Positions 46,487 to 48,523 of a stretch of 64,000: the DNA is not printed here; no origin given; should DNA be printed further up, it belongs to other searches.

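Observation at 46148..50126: Minimal flagellar cluster: fliE-fliF, a 124 aa ORF in place of fliG, and FliH with a long acidic tail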

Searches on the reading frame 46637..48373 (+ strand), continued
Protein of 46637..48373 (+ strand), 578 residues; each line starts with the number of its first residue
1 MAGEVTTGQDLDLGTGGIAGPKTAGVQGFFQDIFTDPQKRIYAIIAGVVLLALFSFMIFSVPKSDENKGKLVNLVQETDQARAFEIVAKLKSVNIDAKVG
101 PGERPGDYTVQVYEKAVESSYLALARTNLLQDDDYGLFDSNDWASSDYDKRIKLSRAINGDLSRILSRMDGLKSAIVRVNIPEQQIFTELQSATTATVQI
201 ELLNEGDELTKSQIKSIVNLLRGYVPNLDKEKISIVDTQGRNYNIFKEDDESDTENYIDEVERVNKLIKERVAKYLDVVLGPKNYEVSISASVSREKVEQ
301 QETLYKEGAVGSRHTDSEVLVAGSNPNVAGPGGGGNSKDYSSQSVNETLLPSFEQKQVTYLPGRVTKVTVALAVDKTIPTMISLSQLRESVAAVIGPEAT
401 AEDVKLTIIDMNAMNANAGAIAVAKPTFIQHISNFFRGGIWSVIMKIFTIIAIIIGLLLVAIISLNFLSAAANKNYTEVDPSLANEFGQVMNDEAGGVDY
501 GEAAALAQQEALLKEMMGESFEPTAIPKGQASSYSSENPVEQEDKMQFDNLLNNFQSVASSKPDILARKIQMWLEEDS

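Call 61: fold_search(model_id=the predicted structure, library=pdb)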
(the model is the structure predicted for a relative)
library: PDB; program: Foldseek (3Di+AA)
matches with E <= 10: 230; with E <= 0.001: 0
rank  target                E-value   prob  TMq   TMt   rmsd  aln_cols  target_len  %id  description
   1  5cwp                  1.1e-01  0.89  0.22  0.27  17.8       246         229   16  Crystal structure of de novo designed helical repeat protein DHR79 (released 2015-12-16)
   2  7uni_C                4.7e-01  0.35  0.20  0.24  22.1       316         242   12  De novo designed chlorophyll dimer protein with Zn pheophorbide a methyl ester, SP2-ZnPPaM (released 2023-04-19)
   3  9hb3_R                4.9e-01  0.18  0.19  0.18  25.2       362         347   10  cryo-EM structure of inactive human arginine-vasopressin (AVP) V2 receptor (V2R) with Mambaquaretin1 K39A (MQK39A) (released 2025-06-04)
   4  8umx_B                6.1e-01  0.08  0.11  0.11  21.9       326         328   10  Cryo-EM structure of a single subunit of a Clockwise-locked form of the Salmonella enterica Typhimurium flagellar C-ri (released 2024-01-24)
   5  6pe4_H                6.6e-01  0.25  0.14  0.25  18.2       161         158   10  Yeast Vo motor in complex with 1 VopQ molecule (released 2020-05-20)
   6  9ld0_A                7.9e-01  0.10  0.15  0.09  22.1       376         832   13  Inactivate TOD6 with CC DNA substrate (released 2025-11-19)
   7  6n4n_F                9.0e-01  0.60  0.22  0.31  12.0       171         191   16  Crystal structure of the designed protein DNCR2/danoprevir/NS3a complex (released 2019-09-11)
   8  6ssu_B                1.1e+00  0.28  0.17  0.31  12.7       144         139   12  Crystal structure of Human Microsomal Glutathione S-Transferase 2 in complex with co-substrate Glutathione (released 2021-02-03)
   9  6c6l_H                1.1e+00  0.14  0.13  0.22  17.4       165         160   12  Yeast Vacuolar ATPase Vo in lipid nanodisc (released 2018-03-21)
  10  6ssw_A                1.2e+00  0.38  0.19  0.35  10.8       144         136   12  Crystal structure of Human Microsomal Glutathione S-Transferase 2 in complex with an Inhibitor Glutathione sulfonic ac (released 2021-02-03)
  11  9sob_A16              1.2e+00  0.07  0.13  0.08  20.2       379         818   10  Structural Model of the Nuclear Pore Complex in Arabidopsis thaliana (released 2025-11-05)
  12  6ssw_B                1.3e+00  0.35  0.19  0.35  10.8       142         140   13  Crystal structure of Human Microsomal Glutathione S-Transferase 2 in complex with an Inhibitor Glutathione sulfonic ac (released 2021-02-03)
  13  9sob_A48              1.3e+00  0.07  0.13  0.09  20.2       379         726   10  Structural Model of the Nuclear Pore Complex in Arabidopsis thaliana (released 2025-11-05)
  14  7unh_A                1.3e+00  0.20  0.21  0.25  21.6       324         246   11  De novo designed chlorophyll dimer protein in apo state, SP2 (released 2023-04-19)
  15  7uni_A                1.3e+00  0.15  0.19  0.22  21.6       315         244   11  De novo designed chlorophyll dimer protein with Zn pheophorbide a methyl ester, SP2-ZnPPaM (released 2023-04-19)
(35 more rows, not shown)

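Call 64: find_encoding_contigs(protein=P0126, flank=8000, max_places=1)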
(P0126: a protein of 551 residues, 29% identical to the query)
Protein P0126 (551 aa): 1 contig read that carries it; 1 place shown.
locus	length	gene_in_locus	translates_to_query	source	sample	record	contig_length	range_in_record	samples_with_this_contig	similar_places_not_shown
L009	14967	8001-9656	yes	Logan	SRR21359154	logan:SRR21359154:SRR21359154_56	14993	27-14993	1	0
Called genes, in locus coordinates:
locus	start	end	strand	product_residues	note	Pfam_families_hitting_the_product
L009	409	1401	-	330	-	PF00583:Acetyltransf_1, PF13508:Acetyltransf_7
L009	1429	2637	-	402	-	PF00926:DHBP_synthase, PF00925:GTP_cyclohydro2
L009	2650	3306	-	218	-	PF00677:Lum_binding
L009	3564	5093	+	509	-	-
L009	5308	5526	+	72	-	-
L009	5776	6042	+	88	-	-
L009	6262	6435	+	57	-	PF01165:Ribosomal_S21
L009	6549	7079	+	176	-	PF00117:GATase, PF07685:GATase_3 (weak)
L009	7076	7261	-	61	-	-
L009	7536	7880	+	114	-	PF02049:FliE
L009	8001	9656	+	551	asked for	PF01514:YscJ_FliF, PF08345:YscJ_FliF_C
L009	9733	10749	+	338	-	-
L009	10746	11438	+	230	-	PF02108:FliH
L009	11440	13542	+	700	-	PF00771:FHIPEP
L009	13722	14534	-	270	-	PF13620:CarboxypepD_reg, PF13715:CarbopepD_reg_2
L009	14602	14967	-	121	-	?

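Call 65: find_encoding_contigs(protein=P0128, flank=8000, max_places=1)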
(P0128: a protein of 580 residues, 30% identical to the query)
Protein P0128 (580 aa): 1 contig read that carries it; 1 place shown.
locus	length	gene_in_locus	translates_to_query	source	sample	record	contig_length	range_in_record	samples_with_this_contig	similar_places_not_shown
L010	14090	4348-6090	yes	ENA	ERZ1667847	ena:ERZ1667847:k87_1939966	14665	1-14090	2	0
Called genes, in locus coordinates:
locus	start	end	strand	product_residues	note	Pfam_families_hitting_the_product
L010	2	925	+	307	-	?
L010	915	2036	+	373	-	PF03033:Glyco_transf_28, PF04101:Glyco_tran_28_C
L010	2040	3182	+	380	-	PF08245:Mur_ligase_M, PF02875:Mur_ligase_C, PF27239:FOL3_C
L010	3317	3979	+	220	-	PF01464:SLT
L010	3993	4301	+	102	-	PF02049:FliE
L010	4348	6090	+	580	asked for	PF01514:YscJ_FliF, PF08345:YscJ_FliF_C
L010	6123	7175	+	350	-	-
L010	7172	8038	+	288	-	PF02108:FliH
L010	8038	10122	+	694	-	PF00771:FHIPEP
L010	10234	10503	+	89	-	-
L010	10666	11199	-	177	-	PF07670:Gate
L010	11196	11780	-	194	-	PF07670:Gate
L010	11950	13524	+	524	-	PF13424:TPR_12 (weak)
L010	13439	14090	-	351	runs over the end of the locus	PF01761:DHQ_synthase, PF24621:DHQS_C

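Call 66: search_protein_families(library=pfam, proteins=[L009:9733-10749:+, L010:6123-7175:+], max_evalue=10)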
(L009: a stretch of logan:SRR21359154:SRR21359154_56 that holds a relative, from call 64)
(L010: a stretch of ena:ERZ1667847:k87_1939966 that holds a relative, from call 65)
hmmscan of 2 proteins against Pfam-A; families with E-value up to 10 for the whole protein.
L009:9733-10749:+ (338 aa): 5 families
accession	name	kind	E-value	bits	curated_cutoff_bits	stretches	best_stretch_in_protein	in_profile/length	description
PF01966.28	HD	-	0.091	13.5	22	0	111-147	37-76/116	HD domain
PF03448.22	MgtE_N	-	0.12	13.4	25.9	1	212-244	18-50/102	MgtE intracellular N domain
PF18360.6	hnRNP_Q_AcD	-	0.13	12.9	26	1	226-249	30-53/70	Heterogeneous nuclear ribonucleoprotein Q acidic domain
PF22838.1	COMMD8_HN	-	0.18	12.7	27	0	104-142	49-87/90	COMMD8, helical N-terminal domain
PF14841.11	FliG_M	-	0.77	10.5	25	1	212-243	16-47/76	FliG middle domain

L010:6123-7175:+ (350 aa): 3 families
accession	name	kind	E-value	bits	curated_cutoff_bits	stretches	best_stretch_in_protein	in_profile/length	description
PF19352.4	TetR_C_38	-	0.0045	17.5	23.9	1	144-204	43-103/135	Tetracyclin repressor-like, C-terminal domain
PF13246.12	Cation_ATPase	-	0.02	15.3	21.7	1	266-306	35-73/91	Cation transport ATPase (P-type)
PF10888.13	DUF2742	-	0.21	12.4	22.7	1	169-210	44-84/97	Protein of unknown function (DUF2742)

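Call 71: find_related_loci(query=A4, collection=genome_contigs, flank=8000)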
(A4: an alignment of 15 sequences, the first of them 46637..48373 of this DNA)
Query A4 (578 aa) in genome_contigs; peptide patterns used: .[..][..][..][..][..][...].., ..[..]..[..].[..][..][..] (x = any residue, [..] = any of these).
599 stretches matched a pattern (row limit reached: there are more); 543 encode a relative of the query (tblastn E <= 1e-3); the best 80 are kept; 80 distinct loci.
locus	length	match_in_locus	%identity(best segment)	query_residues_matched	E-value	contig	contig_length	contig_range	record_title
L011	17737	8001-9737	97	1-578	0e+0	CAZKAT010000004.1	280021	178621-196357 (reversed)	MAG TPA_asm: uncultured Gammaproteobacteria bacterium isolate SRP150892_co1_169 genome assembly, contig: NODE_15_length_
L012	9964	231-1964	91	1-578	0e+0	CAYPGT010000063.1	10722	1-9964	MAG TPA_asm: uncultured Gammaproteobacteria bacterium isolate SRP150892_co2_480 genome assembly, contig: NODE_9288_lengt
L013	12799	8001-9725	71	1-577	0e+0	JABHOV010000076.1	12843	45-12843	MAG: Candidatus Melainabacteria bacterium isolate SI037S4_bin4 k141_573363, whole genome shotgun sequence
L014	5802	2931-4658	63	1-577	0e+0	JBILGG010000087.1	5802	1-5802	MAG: Candidatus Caenarcanales bacterium isolate ME2016-09-23_3300044730_group7_bin30 Rohwer_bin1400_scaffold_21133_c1, w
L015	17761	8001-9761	62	1-576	0e+0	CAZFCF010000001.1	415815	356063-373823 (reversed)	MAG TPA_asm: uncultured Gammaproteobacteria bacterium isolate SRP150892_co2_242 genome assembly, contig: NODE_6_length_4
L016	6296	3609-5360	59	1-577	0e+0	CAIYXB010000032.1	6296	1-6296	uncultured bacterium isolate Loclat_bin-07551 genome assembly, contig: bin-07551:032/256, whole genome shotgun sequence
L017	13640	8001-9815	55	1-576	0e+0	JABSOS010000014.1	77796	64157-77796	MAG: Candidatus Caenarcanales bacterium isolate DT_14 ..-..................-1_scaffold_14, whole genome shotgun sequence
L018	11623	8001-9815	54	1-574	0e+0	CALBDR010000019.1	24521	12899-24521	MAG TPA_asm: uncultured Candidatus Melainabacteria bacterium isolate ERR1995206_bin.70_CONCOCT_v1.1_MAG genome assembly,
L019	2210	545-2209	61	1-557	0e+0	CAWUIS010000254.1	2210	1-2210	MAG: uncultured Candidatus Melainabacteria bacterium isolate SRR17458609_binner23_13_1705322966 genome assembly, contig:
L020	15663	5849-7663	54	1-576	0e+0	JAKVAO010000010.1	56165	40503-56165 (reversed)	MAG: Candidatus Caenarcanales bacterium isolate ALOHA_ZT_4 ZT-Caenarcaniphilales-1_10, whole genome shotgun sequence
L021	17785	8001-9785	55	1-576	0e+0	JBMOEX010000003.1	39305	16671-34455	MAG: Vampirovibrionia bacterium isolate Deming_bin.154 contig1909, whole genome shotgun sequence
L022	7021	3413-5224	54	1-576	0e+0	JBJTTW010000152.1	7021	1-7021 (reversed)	MAG: bacterium isolate samp_4445_VAMB_679 samp_4445_254587, whole genome shotgun sequence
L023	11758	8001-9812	54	1-576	0e+0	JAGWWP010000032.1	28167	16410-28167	MAG: Cyanobacteria bacterium REEB446 contig-150_2927, whole genome shotgun sequence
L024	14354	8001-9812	54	1-576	0e+0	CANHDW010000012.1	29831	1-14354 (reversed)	MAG: Candidatus Caenarcaniphilales bacterium isolate RE-15aug16-7 genome assembly, contig: RE-15aug16-C1577, whole genom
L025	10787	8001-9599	56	29-577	0e+0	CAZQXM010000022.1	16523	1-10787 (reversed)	MAG TPA_asm: uncultured Gammaproteobacteria bacterium isolate SRP150892_co2_5 genome assembly, contig: NODE_4939_length_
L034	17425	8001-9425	37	67-576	4e-104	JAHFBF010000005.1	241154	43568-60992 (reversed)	MAG: Candidatus Melainabacteria bacterium isolate nzgw192 NODE_38_length_241155_cov_9.232415, whole genome shotgun seque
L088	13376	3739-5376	27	30-576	1e-37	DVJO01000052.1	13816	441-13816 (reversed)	MAG TPA_asm: Candidatus Scatenecus faecavium isolate CHK152-2994 CHK152__C69162_L13816_ERR2241935, whole genome shotgun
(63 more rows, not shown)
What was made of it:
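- A scan of one genome per species returned 80 loci, all Vampirovibrionia (call 71).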

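Call 91: search_protein_families(library=ncbifam, proteins=[P0138, L009:9733-10749:+, L034:9580-10032:+, L088:5413-6486:+], max_evalue=1)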
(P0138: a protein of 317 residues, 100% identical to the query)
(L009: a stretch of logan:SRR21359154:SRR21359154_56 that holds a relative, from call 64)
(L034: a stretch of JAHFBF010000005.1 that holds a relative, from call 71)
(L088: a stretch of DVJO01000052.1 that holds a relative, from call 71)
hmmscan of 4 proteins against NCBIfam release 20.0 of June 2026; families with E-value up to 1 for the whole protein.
P0138 (317 aa): 0 families

L009:9733-10749:+ (338 aa): 0 families

L034:9580-10032:+ (150 aa): 1 family
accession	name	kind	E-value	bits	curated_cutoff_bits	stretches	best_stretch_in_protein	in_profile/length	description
NF001680.0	PRK00441.1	equivalog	0.14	12.3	184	1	16-75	32-90/150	arginine repressor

L088:5413-6486:+ (357 aa): 2 families
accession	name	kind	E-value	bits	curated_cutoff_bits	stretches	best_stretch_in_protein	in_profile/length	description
NF033756.1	gliding_GltC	equivalog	0.2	10.3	450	1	158-256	38-133/622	adventurous gliding motility protein GltC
NF052398.1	Agg_Promo_Fact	equivalog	0.24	11.5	170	1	119-198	30-111/202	aggregation-promoting factor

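Call 119: find_encoding_contigs(protein=P0130, flank=6000, max_places=1)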
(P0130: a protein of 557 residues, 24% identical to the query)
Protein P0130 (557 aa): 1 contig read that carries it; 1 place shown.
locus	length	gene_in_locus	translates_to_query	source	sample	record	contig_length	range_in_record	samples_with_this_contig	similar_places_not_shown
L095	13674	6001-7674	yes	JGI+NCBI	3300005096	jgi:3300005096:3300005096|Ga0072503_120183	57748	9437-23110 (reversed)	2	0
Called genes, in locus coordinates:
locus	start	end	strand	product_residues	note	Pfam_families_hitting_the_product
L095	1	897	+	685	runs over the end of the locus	PF09594:GT87 (weak)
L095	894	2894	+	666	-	PF09852:DUF2079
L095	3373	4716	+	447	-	-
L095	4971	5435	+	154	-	PF00460:Flg_bb_rod, PF06429:Flg_bbr_C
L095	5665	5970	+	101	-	PF02049:FliE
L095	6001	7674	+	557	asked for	PF01514:YscJ_FliF, PF08345:YscJ_FliF_C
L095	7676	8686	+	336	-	PF03448:MgtE_N (faint), PF14842:FliG_N, PF14841:FliG_M, PF14842:FliG_N, PF01706:FliG_C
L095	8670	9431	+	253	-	PF06635:T3SS_SCTL (weak), PF02108:FliH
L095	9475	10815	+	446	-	PF02874:ATP-synt_ab_N (weak), PF00006:ATP-synt_ab, PF18269:T3SS_ATPase_C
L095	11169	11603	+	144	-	PF02050:FliJ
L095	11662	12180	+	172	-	PF01464:SLT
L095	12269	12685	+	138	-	PF00460:Flg_bb_rod (weak)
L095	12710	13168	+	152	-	PF01814:Hemerythrin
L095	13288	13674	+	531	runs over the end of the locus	PF02120:Flg_hook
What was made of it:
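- On FliG (flagellar rotor/switch protein): A canonical example for comparison is L095 (call 119).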

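Call 120: find_encoding_contigs(protein=P0129, flank=6000, max_places=1)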
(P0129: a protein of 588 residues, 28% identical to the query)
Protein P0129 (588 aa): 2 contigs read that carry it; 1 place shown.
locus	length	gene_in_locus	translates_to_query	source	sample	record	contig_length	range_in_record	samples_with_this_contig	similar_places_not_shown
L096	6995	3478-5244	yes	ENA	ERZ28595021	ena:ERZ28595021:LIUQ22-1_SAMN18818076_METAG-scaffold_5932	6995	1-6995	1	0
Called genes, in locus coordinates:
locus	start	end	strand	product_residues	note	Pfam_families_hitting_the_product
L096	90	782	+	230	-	PF22692:LlgE_F_G_D1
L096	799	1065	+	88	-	-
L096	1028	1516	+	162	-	-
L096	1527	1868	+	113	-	-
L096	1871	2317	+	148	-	PF06429:Flg_bbr_C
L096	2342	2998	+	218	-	PF01464:SLT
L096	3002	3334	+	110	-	PF02049:FliE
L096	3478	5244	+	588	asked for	PF01514:YscJ_FliF, PF08345:YscJ_FliF_C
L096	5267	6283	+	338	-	-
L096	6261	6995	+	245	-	?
